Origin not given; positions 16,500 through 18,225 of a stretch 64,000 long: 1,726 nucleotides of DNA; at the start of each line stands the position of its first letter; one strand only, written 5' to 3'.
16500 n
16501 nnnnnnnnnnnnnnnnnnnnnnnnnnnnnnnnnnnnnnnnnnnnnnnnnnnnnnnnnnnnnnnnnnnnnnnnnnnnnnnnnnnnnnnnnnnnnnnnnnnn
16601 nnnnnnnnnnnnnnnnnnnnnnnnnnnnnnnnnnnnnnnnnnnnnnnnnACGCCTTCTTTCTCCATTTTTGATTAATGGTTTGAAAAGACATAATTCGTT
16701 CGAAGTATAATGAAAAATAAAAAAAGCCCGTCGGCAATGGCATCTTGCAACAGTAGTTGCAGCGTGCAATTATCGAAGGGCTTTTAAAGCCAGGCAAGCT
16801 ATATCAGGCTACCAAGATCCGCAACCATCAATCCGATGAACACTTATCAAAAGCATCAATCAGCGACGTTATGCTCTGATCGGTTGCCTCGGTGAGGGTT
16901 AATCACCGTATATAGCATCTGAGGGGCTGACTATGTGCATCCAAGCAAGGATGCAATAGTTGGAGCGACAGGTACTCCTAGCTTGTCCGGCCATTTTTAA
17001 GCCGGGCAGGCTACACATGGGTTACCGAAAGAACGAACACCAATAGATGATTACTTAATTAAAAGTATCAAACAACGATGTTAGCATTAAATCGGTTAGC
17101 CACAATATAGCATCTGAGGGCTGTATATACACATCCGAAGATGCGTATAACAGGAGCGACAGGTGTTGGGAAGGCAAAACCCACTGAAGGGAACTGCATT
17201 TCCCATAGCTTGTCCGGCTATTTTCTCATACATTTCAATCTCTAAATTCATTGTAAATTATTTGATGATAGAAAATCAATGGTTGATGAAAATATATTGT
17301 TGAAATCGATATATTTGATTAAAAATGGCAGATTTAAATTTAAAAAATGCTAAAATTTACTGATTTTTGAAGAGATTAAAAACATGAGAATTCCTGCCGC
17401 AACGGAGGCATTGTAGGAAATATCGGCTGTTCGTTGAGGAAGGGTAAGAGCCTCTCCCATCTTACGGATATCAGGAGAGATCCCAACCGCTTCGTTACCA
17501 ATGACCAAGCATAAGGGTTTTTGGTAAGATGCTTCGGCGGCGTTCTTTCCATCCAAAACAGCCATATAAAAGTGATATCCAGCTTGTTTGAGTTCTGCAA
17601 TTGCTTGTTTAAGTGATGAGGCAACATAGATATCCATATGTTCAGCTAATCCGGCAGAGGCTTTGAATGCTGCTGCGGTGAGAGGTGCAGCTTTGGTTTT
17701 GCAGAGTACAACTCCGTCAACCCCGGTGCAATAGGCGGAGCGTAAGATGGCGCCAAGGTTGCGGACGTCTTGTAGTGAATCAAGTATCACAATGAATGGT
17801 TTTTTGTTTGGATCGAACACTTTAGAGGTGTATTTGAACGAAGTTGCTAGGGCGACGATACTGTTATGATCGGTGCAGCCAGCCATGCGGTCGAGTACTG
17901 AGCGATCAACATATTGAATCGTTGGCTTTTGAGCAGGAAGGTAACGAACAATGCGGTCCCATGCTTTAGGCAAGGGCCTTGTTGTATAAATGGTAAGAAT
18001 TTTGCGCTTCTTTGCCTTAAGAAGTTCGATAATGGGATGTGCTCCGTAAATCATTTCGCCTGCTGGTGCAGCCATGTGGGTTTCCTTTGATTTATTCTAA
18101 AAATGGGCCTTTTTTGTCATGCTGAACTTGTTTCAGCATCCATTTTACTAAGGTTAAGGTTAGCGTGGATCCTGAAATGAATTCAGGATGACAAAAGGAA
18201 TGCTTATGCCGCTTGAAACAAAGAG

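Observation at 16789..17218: Two tandem ~200-nt structured-RNA-like units in a gene-free gap, family unknown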

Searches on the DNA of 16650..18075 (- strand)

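Call 4: search_rna_families(source=window, start=16650, end=17350, threshold=evalue, max_evalue=10, show_alignments=4)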
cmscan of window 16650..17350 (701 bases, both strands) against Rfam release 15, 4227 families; matches with E-value up to 10: 1.
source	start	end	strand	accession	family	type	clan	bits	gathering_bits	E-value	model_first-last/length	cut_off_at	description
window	17225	17290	+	RF01155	snoR101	Gene; snRNA; snoRNA; CD-box;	-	13.9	40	4.6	1-66/66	no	Small nucleolar RNA snoR101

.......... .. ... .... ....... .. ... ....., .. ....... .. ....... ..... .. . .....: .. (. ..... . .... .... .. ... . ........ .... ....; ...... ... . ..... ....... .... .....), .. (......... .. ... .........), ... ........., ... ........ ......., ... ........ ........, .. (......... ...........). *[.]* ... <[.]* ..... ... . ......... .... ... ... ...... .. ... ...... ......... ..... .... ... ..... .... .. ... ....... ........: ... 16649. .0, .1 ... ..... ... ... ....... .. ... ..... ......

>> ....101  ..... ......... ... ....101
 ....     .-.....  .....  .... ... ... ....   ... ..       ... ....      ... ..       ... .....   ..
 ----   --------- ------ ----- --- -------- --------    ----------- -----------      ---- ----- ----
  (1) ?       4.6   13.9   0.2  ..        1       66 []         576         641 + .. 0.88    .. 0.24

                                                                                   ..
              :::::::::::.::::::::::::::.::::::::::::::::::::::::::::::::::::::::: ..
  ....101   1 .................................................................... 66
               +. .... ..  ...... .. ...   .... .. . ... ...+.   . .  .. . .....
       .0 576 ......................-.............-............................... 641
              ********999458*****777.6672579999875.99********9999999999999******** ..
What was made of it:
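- On Any Rfam 15 family: For 16650-17350 at E<=10 the only hit is a chance snoR101 match outside the units (call 4).
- On 6S RNA: There is no 6S hit at E<=10 (call 4).
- Closest known: 6S RNA. Different: No 6S model scores even at E<=10 (call 4).
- Closest known: Bacterial Y RNAs. Different: There is no Rfam Y RNA match (call 4).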

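Call 45: search_rna_families(source=L008, start=4700, end=5100, threshold=evalue, max_evalue=1, show_alignments=2)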
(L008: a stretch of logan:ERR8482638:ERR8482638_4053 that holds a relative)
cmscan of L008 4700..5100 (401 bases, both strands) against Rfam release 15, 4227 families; matches with E-value up to 1: 2.
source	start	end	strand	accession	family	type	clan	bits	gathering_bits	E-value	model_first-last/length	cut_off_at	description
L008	4805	4952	+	RF01859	Phe_leader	Cis-reg; leader;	-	24.6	55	0.056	1-125/125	no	Phenylalanine leader peptide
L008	4747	4804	-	RF00237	mir-9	Gene; miRNA;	-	20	58.6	0.43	1-78/78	no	mir-9/mir-79 microRNA precursor family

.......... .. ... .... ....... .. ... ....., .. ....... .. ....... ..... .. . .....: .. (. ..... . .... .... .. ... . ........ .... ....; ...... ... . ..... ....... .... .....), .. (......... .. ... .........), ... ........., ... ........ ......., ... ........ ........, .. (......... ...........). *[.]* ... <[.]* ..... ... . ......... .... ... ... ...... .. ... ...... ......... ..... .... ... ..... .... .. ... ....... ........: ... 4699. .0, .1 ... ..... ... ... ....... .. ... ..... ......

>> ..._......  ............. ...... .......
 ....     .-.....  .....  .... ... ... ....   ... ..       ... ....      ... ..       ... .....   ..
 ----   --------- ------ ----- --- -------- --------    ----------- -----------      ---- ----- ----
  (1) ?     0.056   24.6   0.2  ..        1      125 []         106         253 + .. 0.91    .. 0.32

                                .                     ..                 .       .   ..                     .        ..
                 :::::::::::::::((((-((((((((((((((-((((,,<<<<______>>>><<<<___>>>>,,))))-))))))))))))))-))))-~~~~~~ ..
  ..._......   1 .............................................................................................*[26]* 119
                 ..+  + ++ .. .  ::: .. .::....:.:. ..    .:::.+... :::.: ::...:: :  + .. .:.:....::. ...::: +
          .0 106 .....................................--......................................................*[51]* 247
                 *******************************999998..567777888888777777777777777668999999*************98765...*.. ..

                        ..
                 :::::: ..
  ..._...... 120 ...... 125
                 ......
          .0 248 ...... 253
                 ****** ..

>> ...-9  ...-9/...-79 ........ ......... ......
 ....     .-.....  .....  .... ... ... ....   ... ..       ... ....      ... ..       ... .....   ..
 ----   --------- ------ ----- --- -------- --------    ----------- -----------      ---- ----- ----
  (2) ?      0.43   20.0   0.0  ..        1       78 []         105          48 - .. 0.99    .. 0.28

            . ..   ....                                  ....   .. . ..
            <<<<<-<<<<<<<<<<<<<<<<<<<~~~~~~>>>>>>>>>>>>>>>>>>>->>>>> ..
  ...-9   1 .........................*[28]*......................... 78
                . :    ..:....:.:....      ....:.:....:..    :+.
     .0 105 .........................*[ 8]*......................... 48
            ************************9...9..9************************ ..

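Call 65: search_dna_similar(query=window:16719-17230:+, collection=phages, mode=distant, max_evalue=0.01, max_rows=10)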
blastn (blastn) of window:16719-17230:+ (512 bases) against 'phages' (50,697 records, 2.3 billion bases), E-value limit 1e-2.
No match.

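Call 66: search_dna_similar(query=window:16719-17230:+, collection=plasmids, mode=distant, max_evalue=0.01, max_rows=10)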
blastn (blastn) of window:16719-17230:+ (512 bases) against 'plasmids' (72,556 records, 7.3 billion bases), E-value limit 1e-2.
No match.
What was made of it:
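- Tried and rejected: No match (calls 65, 66).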

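Call 75: search_rna_families(source=L023, start=1464, end=1941, threshold=evalue, max_evalue=1, show_alignments=2)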
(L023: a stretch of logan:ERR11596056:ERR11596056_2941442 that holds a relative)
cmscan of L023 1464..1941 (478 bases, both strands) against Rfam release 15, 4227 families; matches with E-value up to 1: 1.
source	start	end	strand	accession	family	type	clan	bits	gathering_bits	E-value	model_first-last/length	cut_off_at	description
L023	1519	1577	+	RF01095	PK-CuYV_BPYV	Cis-reg;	-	20.5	60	0.26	1-56/56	no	3'-terminal pseudoknot of CuYV/BPYV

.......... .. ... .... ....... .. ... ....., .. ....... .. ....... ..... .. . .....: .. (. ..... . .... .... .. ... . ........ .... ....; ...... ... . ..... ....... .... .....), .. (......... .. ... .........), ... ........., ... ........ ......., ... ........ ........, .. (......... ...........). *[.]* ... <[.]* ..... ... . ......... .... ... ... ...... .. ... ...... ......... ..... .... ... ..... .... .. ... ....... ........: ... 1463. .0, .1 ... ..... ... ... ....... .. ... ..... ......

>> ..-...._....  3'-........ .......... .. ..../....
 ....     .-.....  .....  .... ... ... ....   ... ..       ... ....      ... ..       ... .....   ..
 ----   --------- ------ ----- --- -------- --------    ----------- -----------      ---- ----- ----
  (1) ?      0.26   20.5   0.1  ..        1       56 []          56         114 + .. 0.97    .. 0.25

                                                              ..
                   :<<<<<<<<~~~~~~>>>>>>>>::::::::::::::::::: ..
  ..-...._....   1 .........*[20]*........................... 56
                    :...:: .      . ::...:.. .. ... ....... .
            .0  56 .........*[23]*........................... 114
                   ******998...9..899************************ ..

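Call 85: search_rna_families(source=L024, start=1769, end=2342, threshold=evalue, max_evalue=1, show_alignments=1)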
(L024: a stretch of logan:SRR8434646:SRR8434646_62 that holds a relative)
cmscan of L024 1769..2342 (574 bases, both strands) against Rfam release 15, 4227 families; matches with E-value up to 1: 0.
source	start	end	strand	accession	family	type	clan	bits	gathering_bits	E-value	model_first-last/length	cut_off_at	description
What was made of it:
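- On Any Rfam 15 family: The related elements in L008, L023 and L024 also have no credible hit (calls 45, 75, 85).
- Tried and rejected: Searches of the related elements also gave nothing (calls 45, 75, 85).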
